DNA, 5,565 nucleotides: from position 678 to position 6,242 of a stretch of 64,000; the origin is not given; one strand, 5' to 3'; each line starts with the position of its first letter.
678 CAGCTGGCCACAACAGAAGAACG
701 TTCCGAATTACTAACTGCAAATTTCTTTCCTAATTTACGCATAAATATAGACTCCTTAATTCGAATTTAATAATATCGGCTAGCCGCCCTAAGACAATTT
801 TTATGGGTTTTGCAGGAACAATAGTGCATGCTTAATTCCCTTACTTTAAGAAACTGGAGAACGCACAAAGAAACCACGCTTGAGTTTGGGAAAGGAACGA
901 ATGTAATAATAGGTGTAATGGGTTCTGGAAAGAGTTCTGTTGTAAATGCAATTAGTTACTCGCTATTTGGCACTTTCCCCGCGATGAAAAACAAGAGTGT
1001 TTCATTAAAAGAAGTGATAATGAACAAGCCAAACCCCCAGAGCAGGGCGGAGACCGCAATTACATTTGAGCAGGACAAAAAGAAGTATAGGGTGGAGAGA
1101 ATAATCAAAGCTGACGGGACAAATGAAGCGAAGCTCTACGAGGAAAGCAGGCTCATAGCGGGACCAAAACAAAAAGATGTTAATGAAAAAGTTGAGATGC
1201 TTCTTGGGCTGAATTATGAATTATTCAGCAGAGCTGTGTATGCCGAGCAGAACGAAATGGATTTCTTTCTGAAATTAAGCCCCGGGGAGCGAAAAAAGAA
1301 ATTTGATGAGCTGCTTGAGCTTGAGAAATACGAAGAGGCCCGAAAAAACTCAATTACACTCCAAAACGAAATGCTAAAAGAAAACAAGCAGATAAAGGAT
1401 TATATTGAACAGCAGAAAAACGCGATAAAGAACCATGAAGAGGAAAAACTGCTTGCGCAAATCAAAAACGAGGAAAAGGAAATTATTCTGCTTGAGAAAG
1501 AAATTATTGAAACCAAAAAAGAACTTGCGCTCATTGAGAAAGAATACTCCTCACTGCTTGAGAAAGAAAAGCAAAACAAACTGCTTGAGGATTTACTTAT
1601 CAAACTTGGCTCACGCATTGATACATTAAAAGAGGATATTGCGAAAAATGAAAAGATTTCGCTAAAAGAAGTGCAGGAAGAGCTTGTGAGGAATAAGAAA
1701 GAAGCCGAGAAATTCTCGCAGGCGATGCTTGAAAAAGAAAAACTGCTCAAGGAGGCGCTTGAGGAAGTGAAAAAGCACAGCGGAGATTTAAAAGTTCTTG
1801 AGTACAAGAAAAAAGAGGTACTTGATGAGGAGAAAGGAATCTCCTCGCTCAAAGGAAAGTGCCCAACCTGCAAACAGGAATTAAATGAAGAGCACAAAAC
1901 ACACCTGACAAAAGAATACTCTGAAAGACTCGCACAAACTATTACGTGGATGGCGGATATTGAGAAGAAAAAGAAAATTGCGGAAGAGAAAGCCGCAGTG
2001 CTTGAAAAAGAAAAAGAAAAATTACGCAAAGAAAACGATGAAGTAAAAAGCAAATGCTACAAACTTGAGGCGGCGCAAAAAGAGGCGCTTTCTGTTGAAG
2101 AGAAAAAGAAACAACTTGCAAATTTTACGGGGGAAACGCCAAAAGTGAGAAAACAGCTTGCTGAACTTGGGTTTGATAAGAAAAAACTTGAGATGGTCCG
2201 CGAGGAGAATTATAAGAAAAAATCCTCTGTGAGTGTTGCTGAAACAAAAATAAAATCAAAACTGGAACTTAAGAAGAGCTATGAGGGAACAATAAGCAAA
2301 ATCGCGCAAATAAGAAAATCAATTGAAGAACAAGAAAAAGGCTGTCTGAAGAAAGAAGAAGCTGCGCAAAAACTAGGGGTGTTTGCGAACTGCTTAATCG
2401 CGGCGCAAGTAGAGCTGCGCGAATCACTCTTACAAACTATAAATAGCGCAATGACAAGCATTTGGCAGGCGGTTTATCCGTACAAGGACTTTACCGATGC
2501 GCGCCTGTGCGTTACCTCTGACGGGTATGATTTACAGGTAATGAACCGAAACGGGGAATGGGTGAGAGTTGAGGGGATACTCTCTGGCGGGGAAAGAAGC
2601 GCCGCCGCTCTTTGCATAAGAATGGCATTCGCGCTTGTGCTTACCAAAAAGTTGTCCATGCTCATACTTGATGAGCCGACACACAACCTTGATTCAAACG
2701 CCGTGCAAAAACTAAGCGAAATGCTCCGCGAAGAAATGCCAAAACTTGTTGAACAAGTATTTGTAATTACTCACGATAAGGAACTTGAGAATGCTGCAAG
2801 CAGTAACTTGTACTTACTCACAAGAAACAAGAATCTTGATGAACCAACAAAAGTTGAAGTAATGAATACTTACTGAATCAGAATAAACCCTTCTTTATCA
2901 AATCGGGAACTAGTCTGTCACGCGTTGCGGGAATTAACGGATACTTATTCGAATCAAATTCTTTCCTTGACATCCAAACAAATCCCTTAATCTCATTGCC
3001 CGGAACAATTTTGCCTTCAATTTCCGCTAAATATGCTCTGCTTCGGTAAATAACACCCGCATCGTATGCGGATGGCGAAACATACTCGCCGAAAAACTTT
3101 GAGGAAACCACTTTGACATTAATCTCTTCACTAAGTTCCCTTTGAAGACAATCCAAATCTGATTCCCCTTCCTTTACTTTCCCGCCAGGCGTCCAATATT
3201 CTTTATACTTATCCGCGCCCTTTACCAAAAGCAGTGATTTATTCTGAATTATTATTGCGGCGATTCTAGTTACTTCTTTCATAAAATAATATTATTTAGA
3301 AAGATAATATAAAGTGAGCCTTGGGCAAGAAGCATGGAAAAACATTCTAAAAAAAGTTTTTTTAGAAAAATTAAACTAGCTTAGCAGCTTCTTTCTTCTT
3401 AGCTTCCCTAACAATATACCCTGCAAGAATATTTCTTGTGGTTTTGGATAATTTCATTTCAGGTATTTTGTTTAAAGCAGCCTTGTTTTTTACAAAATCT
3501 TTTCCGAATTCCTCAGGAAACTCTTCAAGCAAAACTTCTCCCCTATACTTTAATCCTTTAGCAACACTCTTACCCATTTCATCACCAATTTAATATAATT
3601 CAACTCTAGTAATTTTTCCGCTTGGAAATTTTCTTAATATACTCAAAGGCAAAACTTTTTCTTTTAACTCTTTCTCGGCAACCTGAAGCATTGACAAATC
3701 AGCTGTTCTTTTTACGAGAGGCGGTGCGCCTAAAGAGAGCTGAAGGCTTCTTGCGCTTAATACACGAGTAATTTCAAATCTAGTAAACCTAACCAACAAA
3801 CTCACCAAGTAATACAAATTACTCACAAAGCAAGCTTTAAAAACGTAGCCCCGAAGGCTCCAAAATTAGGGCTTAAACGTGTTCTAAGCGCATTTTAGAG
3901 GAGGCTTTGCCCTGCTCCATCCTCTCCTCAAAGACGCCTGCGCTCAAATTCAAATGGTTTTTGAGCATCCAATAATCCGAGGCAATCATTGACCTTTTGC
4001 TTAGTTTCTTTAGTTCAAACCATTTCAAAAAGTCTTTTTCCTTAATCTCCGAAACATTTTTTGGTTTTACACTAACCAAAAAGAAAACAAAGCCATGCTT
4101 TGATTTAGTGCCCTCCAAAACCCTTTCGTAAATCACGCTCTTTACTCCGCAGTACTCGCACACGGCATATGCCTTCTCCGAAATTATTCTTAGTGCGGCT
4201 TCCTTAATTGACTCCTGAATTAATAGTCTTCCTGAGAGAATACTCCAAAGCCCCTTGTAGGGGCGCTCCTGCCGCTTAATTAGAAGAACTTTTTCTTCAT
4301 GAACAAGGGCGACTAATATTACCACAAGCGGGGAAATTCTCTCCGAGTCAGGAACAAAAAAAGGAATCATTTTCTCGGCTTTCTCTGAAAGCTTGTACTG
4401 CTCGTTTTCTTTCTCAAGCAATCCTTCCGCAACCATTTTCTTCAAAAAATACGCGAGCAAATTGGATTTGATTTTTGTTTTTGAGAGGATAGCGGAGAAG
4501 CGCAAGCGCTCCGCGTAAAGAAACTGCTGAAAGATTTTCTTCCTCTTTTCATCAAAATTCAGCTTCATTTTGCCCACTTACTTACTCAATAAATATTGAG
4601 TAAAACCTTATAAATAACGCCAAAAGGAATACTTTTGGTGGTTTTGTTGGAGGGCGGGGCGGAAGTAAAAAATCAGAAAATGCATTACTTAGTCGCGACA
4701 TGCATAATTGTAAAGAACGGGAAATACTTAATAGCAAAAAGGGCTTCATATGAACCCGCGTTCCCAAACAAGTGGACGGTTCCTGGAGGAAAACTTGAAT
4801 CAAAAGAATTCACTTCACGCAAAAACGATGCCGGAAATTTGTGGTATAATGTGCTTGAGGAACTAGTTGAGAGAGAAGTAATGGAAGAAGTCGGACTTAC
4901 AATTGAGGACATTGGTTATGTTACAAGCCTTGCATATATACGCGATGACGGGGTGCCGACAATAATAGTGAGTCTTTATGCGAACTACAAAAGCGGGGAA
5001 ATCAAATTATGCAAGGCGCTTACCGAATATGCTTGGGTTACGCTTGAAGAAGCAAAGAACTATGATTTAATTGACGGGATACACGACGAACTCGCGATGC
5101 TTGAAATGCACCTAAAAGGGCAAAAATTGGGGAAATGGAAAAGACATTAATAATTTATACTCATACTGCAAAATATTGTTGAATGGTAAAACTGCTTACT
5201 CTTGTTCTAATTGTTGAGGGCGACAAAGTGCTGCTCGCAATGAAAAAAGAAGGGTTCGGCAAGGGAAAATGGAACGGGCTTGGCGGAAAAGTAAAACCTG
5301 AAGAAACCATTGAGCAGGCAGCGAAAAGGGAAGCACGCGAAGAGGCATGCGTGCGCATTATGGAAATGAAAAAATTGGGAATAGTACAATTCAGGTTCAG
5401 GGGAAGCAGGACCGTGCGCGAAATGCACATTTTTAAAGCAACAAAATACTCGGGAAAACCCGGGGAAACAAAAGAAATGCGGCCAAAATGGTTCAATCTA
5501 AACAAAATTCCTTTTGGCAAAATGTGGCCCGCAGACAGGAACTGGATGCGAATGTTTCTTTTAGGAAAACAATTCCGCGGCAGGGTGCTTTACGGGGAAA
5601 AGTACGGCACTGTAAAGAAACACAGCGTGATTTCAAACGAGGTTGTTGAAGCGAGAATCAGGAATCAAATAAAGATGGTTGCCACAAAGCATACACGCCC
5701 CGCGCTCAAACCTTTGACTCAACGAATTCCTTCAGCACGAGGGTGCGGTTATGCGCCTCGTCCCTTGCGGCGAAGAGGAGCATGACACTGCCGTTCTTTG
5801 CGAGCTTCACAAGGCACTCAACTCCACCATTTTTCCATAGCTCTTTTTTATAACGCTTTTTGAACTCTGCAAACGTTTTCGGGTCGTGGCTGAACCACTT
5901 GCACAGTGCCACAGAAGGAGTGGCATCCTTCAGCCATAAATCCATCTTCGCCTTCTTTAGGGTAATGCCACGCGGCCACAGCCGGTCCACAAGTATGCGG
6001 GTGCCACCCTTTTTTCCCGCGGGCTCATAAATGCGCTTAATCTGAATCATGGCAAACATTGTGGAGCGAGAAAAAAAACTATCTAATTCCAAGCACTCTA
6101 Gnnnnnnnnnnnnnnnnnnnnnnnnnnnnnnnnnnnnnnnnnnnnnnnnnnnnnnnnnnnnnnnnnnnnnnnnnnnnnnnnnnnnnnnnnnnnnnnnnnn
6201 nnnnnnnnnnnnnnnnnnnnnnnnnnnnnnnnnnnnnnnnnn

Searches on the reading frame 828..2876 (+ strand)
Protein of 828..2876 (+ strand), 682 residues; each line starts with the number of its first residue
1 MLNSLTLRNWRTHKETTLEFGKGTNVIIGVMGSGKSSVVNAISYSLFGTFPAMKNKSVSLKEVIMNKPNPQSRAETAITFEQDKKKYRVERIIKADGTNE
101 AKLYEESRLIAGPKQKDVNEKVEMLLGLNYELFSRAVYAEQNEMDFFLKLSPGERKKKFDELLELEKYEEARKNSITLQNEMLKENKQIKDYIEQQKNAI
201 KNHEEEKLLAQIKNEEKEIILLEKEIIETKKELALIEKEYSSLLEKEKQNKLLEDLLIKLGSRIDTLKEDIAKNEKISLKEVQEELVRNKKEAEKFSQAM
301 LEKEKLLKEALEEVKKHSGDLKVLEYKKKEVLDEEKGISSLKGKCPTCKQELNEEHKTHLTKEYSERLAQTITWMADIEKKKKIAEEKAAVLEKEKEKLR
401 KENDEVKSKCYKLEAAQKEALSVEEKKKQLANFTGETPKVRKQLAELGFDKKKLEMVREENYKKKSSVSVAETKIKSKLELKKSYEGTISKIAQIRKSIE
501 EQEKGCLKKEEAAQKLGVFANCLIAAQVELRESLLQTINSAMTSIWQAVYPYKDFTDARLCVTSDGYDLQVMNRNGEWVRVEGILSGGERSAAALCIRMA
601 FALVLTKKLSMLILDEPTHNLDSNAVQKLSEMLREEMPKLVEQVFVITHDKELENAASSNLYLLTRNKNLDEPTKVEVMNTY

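Call 3: search_protein_families(library=pfam, proteins=[window:828-2876:+], max_evalue=1)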
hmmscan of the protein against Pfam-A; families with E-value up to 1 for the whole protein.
window:828-2876:+ (682 aa): 8 families
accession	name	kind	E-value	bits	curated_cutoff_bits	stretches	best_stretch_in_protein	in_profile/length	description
PF02463.25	SMC_N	-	5.5e-15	55.8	40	1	1-665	1-213/220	RecF/RecN/SMC N terminal domain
PF13476.12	AAA_23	-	9.9e-10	39.8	27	1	4-203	1-177/201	AAA domain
PF13304.12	AAA_21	-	3.1e-07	31.2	27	1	589-652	242-301/304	AAA domain, putative AbiEii toxin, Type IV TA system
PF13555.12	AAA_29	-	4.9e-07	29.8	27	1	2-49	1-49/61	P-loop containing region of AAA domain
PF13175.12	AAA_15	-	1.5e-06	28.6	32.1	1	1-294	1-287/374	AAA ATPase domain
PF13558.12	SbcC_Walker_B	-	3.6e-06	27.6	27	1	555-634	3-89/90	SbcC/RAD50-like, Walker B motif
PF04423.19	Rad50_zn_hook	-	2.1e-05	24.7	24.3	1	338-369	15-46/52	Rad50 zinc hook motif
PF00005.33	ABC_tran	-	0.021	15.9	25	0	583-618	107-136/137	ABC transporter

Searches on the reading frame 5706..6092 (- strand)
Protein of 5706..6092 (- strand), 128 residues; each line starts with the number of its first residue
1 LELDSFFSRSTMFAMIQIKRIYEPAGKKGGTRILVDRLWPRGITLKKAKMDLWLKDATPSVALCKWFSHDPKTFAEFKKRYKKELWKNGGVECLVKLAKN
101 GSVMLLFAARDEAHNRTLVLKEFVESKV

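Call 3: search_protein_families(library=pfam, proteins=[window:5706-6092:-], max_evalue=1)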
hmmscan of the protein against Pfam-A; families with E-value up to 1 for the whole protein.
window:5706-6092:- (128 aa): 4 families
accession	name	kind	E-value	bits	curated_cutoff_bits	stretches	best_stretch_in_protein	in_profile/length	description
PF22752.1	DUF488-N3i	-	9.7e-34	117.2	27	1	15-127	1-114/131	Inactive DUF488-N3 subclade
PF04343.18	DUF488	-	3.2e-25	89.5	22.2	1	17-123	1-120/121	Domain of unknown function DUF488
PF22751.1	DUF488-N3a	-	5.1e-22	78.8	27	1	16-126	1-116/118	Active DUF488-N3 subclade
PF00514.29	Arm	-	0.02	15.4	20.6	1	80-109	3-32/41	Armadillo/beta-catenin-like repeat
